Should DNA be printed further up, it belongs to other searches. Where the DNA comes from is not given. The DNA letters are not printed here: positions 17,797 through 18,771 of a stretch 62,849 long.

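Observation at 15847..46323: Fifteen-member family sharing a SipW-type signal peptide and a TasA-like N-module fills over half the window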

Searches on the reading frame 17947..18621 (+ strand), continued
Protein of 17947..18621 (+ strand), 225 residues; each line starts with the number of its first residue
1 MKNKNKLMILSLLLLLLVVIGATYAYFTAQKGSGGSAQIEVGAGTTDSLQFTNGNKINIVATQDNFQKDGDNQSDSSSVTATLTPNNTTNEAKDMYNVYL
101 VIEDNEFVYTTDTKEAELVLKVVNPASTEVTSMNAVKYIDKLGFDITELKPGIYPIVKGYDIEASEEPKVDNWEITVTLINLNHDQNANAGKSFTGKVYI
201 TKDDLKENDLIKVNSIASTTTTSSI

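Call 38: find_encoding_contigs(protein=P0291, flank=10000, max_places=4)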
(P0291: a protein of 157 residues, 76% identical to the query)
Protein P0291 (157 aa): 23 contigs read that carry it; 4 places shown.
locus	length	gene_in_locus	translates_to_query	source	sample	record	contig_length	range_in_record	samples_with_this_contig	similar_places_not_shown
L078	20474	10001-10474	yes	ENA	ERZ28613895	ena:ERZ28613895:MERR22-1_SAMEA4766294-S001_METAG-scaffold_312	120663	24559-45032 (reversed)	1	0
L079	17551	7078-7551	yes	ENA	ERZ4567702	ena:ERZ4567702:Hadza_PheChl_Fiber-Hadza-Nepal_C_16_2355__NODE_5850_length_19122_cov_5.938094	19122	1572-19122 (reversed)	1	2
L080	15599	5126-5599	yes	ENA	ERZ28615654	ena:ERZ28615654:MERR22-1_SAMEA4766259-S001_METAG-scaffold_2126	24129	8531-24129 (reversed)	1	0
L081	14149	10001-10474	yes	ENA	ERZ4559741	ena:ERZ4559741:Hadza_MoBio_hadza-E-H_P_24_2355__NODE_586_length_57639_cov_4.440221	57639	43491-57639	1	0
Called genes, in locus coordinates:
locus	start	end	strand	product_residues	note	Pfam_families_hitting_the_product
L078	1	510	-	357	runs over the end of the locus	-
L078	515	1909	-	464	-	PF03323:GerA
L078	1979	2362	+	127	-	-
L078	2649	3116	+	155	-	PF05198:IF3_N, PF00707:IF3_C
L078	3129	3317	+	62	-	PF01632:Ribosomal_L35p (weak)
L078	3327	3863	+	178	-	PF00453:Ribosomal_L20, PF12949:HeH (faint), PF07498:Rho_N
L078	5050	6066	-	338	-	PF13616:Rotamase_3, PF00639:Rotamase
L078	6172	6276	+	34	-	-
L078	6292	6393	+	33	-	-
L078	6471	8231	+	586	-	PF01935:DUF87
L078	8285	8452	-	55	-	PF00830:Ribosomal_L28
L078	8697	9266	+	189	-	-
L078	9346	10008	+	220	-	-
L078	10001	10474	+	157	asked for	PF00717:Peptidase_S24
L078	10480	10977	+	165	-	-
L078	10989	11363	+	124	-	-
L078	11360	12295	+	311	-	-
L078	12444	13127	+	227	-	PF01255:Prenyltransf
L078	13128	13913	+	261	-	PF01148:CTP_transf_1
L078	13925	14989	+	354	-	PF02163:Peptidase_M50, PF00595:PDZ (faint), PF13180:PDZ_2 (weak)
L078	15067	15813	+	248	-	-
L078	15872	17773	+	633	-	PF02518:HATPase_c, PF00204:DNA_gyraseB, PF01751:Toprim, PF00986:DNA_gyraseB_C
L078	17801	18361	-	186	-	PF01327:Pep_deformylase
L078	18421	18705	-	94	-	PF02643:DUF192 (weak)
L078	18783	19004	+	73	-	-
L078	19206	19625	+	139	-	-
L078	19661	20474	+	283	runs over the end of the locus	-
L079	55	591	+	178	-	PF00453:Ribosomal_L20, PF12949:HeH (faint), PF07498:Rho_N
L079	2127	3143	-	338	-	PF13616:Rotamase_3, PF00639:Rotamase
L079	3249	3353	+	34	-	-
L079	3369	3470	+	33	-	-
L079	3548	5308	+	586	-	PF01935:DUF87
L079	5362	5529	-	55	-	PF00830:Ribosomal_L28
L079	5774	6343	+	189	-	-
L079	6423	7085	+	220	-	-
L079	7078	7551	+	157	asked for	PF00717:Peptidase_S24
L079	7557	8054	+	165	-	-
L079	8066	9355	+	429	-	-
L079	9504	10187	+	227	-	PF01255:Prenyltransf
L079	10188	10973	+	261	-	PF01148:CTP_transf_1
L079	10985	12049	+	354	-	PF02163:Peptidase_M50, PF00595:PDZ (faint), PF13180:PDZ_2 (weak)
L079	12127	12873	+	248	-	-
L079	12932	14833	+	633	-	PF02518:HATPase_c, PF00204:DNA_gyraseB, PF01751:Toprim, PF00986:DNA_gyraseB_C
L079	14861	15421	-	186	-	PF01327:Pep_deformylase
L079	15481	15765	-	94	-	PF02643:DUF192 (weak)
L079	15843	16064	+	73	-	-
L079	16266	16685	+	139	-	-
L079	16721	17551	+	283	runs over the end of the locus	-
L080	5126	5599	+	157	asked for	PF00717:Peptidase_S24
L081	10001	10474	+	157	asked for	PF00717:Peptidase_S24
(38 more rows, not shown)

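Call 64: search_protein_families(library=ncbifam, proteins=[L078:8697-9263:+, L078:9346-10005:+, L078:10480-10974:+, L079:8066-9352:+], max_evalue=1)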
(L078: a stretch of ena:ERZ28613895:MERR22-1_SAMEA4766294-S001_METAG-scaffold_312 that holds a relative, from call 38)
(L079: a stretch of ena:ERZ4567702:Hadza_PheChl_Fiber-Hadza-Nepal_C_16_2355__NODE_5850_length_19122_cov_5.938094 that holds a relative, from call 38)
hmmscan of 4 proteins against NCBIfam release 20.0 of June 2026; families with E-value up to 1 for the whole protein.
L078:8697-9263:+ (189 aa): 2 families
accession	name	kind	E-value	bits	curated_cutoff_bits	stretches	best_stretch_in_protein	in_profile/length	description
NF041002.1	pilin_ComGF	equivalog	0.04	14.2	80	1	9-64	10-64/139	competence type IV pilus minor pilin ComGF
NF007800.0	PRK10506.1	equivalog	0.049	13.5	158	1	8-100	16-111/163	prepilin peptidase-dependent protein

L078:9346-10005:+ (220 aa): 1 family
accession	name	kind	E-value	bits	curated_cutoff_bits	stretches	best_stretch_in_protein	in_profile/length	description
NF005057.0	PRK06464.1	equivalog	0.012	13.6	598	1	90-204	209-323/798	phosphoenolpyruvate synthase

L078:10480-10974:+ (165 aa): 2 families
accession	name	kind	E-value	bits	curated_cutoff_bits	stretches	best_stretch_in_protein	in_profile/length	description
NF053819.1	EF0750_LPXTG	subfamily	0.0037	17.8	47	1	3-44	3-43/105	EF2685/EF0750 family sortase-dependent surface protein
NF038340.1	SAR2788_fam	subfamily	0.012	15.4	50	1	7-104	4-100/177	SAR2788 family putative toxin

L079:8066-9352:+ (429 aa): 0 families

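Call 71: search_protein_families(library=pfam, alignment_id=A1, max_evalue=10)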
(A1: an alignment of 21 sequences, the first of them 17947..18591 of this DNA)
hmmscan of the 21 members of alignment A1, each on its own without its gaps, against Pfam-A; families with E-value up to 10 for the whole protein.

A. member 1, window:17947-18591:+ (215 aa): 1 family
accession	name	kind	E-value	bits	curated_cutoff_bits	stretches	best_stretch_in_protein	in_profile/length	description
PF03197.19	FRD2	-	0.017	16.2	29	1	72-140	20-88/96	Bacteriophage FRD2 protein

B. families by the number of members that match (of 21 scanned): 24 families
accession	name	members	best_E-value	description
PF00041.27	fn3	2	4.8e-08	Fibronectin type III domain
PF10179.15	NDNF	2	0.002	Neuron-derived neurotrophic factor, first Fn(III) domain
PF02706.20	Wzz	2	0.005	Chain length determinant protein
PF03197.19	FRD2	2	0.017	Bacteriophage FRD2 protein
PF25059.1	FN3_DSCAM-DSCAML_C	2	0.04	DSCAM/DSCAML C-terminal Fn3-like domain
PF12389.13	Peptidase_M73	1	0.0063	Camelysin metallo-endopeptidase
PF01477.28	PLAT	1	0.019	PLAT/LH2 domain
PF24142.1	Beta-sand_ComC_1st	1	0.03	EGF-like domain-containing protein ComC first beta-sandwich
PF00754.31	F5_F8_type_C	1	0.036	F5/8 type C domain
PF19433.5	NDNF_C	1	0.078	Neuron-derived Neurotrophic Factor C-terminal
PF16585.11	Lipocalin_8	1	0.089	Lipocalin-like domain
PF24489.1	Ig_J_second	1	0.095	Tip attachment protein J second Ig-like domain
PF25307.1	SEA_Gpr126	1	0.1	SEA domain of adhesion GPCR Gpr126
PF12698.13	ABC2_membrane_3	1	0.11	ABC-2 family transporter protein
PF14155.11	DUF4307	1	0.14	Domain of unknown function (DUF4307)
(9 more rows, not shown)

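Call 81: fold_search(model_id=the predicted structure, library=viral)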
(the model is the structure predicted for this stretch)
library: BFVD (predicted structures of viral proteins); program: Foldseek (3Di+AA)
matches with E <= 10: 1479; with E <= 0.001: 6
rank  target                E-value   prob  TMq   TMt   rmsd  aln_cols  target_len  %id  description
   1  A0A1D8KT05            2.6e-04  0.66  0.18  0.20  13.0       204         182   13  Uncharacterized protein [Synechococcus phage S-WAM2]
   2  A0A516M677            4.1e-04  0.97  0.26  0.27  14.5       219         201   11  (no name in the UniProt tables at hand)
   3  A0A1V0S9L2            4.6e-04  0.98  0.27  0.14  10.1       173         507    9  Subtilase family protein [Catovirus CTV1]
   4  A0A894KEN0            4.8e-04  0.89  0.21  0.19  15.3       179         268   12  (no name in the UniProt tables at hand)
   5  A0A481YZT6            9.0e-04  0.87  0.20  0.23  16.3       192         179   12  Uncharacterized protein [Mimivirus LCMiAC01]
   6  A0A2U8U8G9            9.0e-04  0.87  0.26  0.23  15.8       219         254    8  (no name in the UniProt tables at hand)
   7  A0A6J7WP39            1.1e-03  0.44  0.17  0.07  16.1       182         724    6  Uncharacterized protein [uncultured Caudovirales phage]
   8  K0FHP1                1.2e-03  0.96  0.28  0.14   8.2       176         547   10  Structural polyprotein (Fragment) [Avian infectious bursal disease virus]
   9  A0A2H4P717            1.2e-03  0.87  0.26  0.11  12.5       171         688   12  GDSL-like lipase [Pseudomonas phage nickie]
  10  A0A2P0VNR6            1.3e-03  0.66  0.21  0.22   9.3       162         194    8  Lipoprotein [Tetraselmis virus 1]
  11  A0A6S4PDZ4            1.3e-03  0.66  0.22  0.20  12.0       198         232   12  Uncharacterized protein [uncultured phage MedDCM-OCT-S46-C10]
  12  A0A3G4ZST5            1.4e-03  0.97  0.30  0.26   9.8       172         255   16  Uncharacterized protein [Edafosvirus sp.]
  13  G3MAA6                1.5e-03  0.69  0.22  0.21  11.6       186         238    8  Gp365 [Bacillus phage G]
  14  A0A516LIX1            1.5e-03  0.66  0.21  0.24  11.8       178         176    8  (no name in the UniProt tables at hand)
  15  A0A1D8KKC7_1          1.5e-03  0.63  0.21  0.06  11.2       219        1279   11  Uncharacterized protein [Synechococcus phage S-CAM3]
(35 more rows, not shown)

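Call 83: search_protein_families(library=ncbifam, proteins=[L023:8607-8816:+, L023:16256-16465:+, L023:19871-20080:+, L023:5521-5730:+], max_evalue=1)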
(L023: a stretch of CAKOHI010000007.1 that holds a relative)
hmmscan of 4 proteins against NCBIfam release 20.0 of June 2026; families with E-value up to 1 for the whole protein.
L023:8607-8816:+ (70 aa): 2 families
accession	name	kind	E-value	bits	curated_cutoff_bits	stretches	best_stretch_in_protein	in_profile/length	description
NF004039.0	PRK05529.1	equivalog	0.051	12.7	353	1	6-53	33-80/255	cell division protein FtsQ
NF038277.1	accessory_MacP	equivalog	0.16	12.4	45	1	3-30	71-98/98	cell wall synthase accessory phosphoprotein MacP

L023:16256-16465:+ (70 aa): 0 families

L023:19871-20080:+ (70 aa): 10 families
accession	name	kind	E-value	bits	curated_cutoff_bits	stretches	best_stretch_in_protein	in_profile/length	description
NF004285.1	PRK05696.1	equivalog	0.017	14.9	179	1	2-37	18-53/171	flagellar basal body-associated protein FliL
NF042931.1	SAG1386_EF1546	equivalog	0.045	13.8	80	1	5-34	33-62/158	SAG1386/EF1546 family surface-associated protein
NF049847.1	FtsL_COG5462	equivalog_domain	0.068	12.9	50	1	7-35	3-31/85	cell division protein FtsL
NF002826.0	PRK03001.1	equivalog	0.083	12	369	1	3-62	175-233/285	zinc metalloprotease HtpX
NF005826.1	PRK07718.1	equivalog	0.098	12.6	140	1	1-35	1-37/143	flagellar basal body-associated protein FliL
NF047527.1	LIC_12337_fam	subfamily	0.11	11.6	270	1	1-46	1-45/389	LIC_12337 family protein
TIGR04361.1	TrbK_Ti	equivalog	0.15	12.4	50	1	3-36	2-37/64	entry exclusion protein TrbK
NF047378.1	photo_II_Psb35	equivalog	0.17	11.5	40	1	5-27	5-27/46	photosystem II assembly protein Psb35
TIGR04370.1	glyco_rpt_poly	subfamily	0.29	10.1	40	1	4-54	42-94/396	oligosaccharide repeat unit polymerase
TIGR01655.1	yxeA_fam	subfamily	0.53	10.9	29.65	1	3-30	2-29/114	YxeA family protein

L023:5521-5730:+ (70 aa): 0 families

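Call 85: find_encoding_contigs(protein=P0009, flank=10000, max_places=3)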
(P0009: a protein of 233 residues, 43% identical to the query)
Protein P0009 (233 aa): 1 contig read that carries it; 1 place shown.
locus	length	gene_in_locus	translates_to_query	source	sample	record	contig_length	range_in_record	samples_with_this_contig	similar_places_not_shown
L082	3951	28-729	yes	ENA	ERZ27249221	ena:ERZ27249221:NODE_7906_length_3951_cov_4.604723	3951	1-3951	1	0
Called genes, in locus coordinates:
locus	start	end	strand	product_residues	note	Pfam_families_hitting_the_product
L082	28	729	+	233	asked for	-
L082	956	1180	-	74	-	-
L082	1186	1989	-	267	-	PF05621:TniB (weak), PF12775:AAA_7 (weak), PF13191:AAA_16 (weak), PF20720:nSTAND3 (faint), PF01637:ATPase_2 (weak), PF09848:SLFN-g3_helicase (weak), PF13245:AAA_19 (weak), PF13401:AAA_22, +1 more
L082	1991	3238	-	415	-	PF13565:HTH_32, PF13358:DDE_3, PF00665:rve, PF13683:rve_3, PF09299:Mu-transpos_C (weak)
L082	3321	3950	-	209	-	?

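Call 86: find_encoding_contigs(protein=P0295, flank=10000, max_places=3)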
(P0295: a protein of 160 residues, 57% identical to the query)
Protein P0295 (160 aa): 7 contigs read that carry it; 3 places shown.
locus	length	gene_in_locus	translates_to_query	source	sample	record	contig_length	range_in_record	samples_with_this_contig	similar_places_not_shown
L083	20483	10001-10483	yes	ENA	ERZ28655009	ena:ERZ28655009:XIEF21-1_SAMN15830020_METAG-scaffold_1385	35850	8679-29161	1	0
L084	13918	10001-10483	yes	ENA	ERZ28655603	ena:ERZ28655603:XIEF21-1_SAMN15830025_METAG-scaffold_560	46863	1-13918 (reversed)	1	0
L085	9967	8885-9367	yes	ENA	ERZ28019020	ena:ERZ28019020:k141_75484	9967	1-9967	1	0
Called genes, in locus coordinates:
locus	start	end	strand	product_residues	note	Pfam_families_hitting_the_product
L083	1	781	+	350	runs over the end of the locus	PF02163:Peptidase_M50, PF13180:PDZ_2, PF00595:PDZ (weak), PF17820:PDZ_6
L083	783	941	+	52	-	-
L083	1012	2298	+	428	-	-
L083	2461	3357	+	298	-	PF17761:DUF1016_N, PF06250:YhcG_C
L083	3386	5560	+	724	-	PF17764:PriA_3primeBD, PF04851:ResIII, PF00270:DEAD, PF18319:Zn_ribbon_PriA, PF00271:Helicase_C, PF18074:PriA_C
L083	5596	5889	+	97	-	-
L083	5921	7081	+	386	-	-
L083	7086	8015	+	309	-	PF00551:Formyl_trans_N, PF02911:Formyl_trans_C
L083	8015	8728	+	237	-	-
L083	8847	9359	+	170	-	-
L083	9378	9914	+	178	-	-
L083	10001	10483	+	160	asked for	PF10502:Peptidase_S26, PF00717:Peptidase_S24 (weak)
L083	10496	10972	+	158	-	-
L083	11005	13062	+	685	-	PF09479:Flg_new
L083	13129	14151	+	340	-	PF21016:RlmN_N, PF04055:Radical_SAM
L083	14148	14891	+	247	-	PF00481:PP2C, PF13672:PP2C_2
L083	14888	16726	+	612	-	PF00069:Pkinase, PF07714:PK_Tyr_Ser-Thr, PF01636:APH (faint), PF03109:ABC1 (weak), PF03793:PASTA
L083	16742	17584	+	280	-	PF16745:RsgA_N, PF03193:RsgA_GTPase, PF01926:MMR_HSR1 (weak)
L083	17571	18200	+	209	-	PF00834:Ribul_P_3_epim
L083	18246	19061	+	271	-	-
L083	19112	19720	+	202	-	-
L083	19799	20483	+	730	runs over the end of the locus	PF09371:Tex_N, PF22706:Tex_central_region, PF14639:YqgF (weak), PF16921:Tex_YqgF, PF14635:HHH_7 (weak), PF12836:HHH_3, PF17674:HHH_9, PF00575:S1, +1 more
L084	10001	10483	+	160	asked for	PF10502:Peptidase_S26, PF00717:Peptidase_S24 (weak)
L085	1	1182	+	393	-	?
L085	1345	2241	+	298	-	PF17761:DUF1016_N, PF06250:YhcG_C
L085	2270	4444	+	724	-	PF17764:PriA_3primeBD, PF04851:ResIII, PF00270:DEAD, PF18319:Zn_ribbon_PriA, PF00271:Helicase_C, PF18074:PriA_C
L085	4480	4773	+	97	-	-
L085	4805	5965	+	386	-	-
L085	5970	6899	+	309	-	PF00551:Formyl_trans_N, PF02911:Formyl_trans_C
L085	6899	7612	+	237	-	-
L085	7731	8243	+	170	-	-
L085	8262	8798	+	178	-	-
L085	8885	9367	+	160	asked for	PF10502:Peptidase_S26, PF00717:Peptidase_S24 (weak)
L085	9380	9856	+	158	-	-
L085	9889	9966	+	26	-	?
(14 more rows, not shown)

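Call 90: search_protein_families(library=ncbifam, proteins=[L083:9378-9911:+, L083:10496-10969:+, L083:11005-13059:+, L083:1012-2295:+, L083:8847-9356:+, L083:10001-10480:+], max_evalue=0.1)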
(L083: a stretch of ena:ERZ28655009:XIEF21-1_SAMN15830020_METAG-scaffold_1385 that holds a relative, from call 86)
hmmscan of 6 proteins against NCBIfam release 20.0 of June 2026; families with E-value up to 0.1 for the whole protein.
L083:9378-9911:+ (178 aa): 0 families

L083:10496-10969:+ (158 aa): 1 family
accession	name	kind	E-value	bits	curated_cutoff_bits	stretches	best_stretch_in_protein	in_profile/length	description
NF005249.0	PRK06760.1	subfamily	0.01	15.4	287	1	1-42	1-41/223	hypothetical protein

L083:11005-13059:+ (685 aa): 1 family
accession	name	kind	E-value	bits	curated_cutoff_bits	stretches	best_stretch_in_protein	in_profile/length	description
TIGR02543.1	List_Bact_rpt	repeat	1.5e-06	28.5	20.95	1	395-434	1-43/44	TIGR02543 family repeat protein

L083:1012-2295:+ (428 aa): 0 families

L083:8847-9356:+ (170 aa): 4 families
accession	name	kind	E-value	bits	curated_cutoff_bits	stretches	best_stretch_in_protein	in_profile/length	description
TIGR02228.1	sigpep_I_arch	equivalog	1.7e-27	96.2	51.85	1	6-157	5-152/158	signal peptidase I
NF046067.1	SigPepSipWBacil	equivalog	2.7e-25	89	190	1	3-157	3-160/189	signal peptidase I SipW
TIGR02227.1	sigpep_I_bact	equivalog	2.5e-06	27.5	47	1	33-92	14-77/162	signal peptidase I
TIGR02754.1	sod_Ni_protease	equivalog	0.02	15.3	63.25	1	47-123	6-87/90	nickel-type superoxide dismutase maturation protease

L083:10001-10480:+ (160 aa): 6 families
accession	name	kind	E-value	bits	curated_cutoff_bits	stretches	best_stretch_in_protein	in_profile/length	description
TIGR02228.1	sigpep_I_arch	equivalog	6e-25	88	51.85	1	4-142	6-152/158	signal peptidase I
NF046067.1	SigPepSipWBacil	equivalog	5.5e-16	58.7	190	1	8-109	14-124/189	signal peptidase I SipW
TIGR02227.1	sigpep_I_bact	equivalog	1.4e-12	47.7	47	1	16-104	4-99/162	signal peptidase I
NF008114.0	PRK10861.1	equivalog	0.00067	19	277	1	14-68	63-117/324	signal peptidase I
TIGR02754.1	sod_Ni_protease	equivalog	0.0021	18.5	63.25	1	36-95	2-68/90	nickel-type superoxide dismutase maturation protease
NF007621.2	PRK10276.1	subfamily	0.068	13.2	110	1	35-102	32-99/115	translesion error-prone DNA polymerase V autoproteolytic subunit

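Call 92: search_solved_structures(query=A4, max_evalue=10)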
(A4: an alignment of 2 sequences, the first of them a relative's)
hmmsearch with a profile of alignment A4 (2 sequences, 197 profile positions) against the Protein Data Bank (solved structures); distinct sequences matched with E-value up to 10: 1.
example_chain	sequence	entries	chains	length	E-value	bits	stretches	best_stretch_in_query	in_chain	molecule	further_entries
8paq_A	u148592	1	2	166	0.075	15.8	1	55-116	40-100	POXA3b laccase small subunit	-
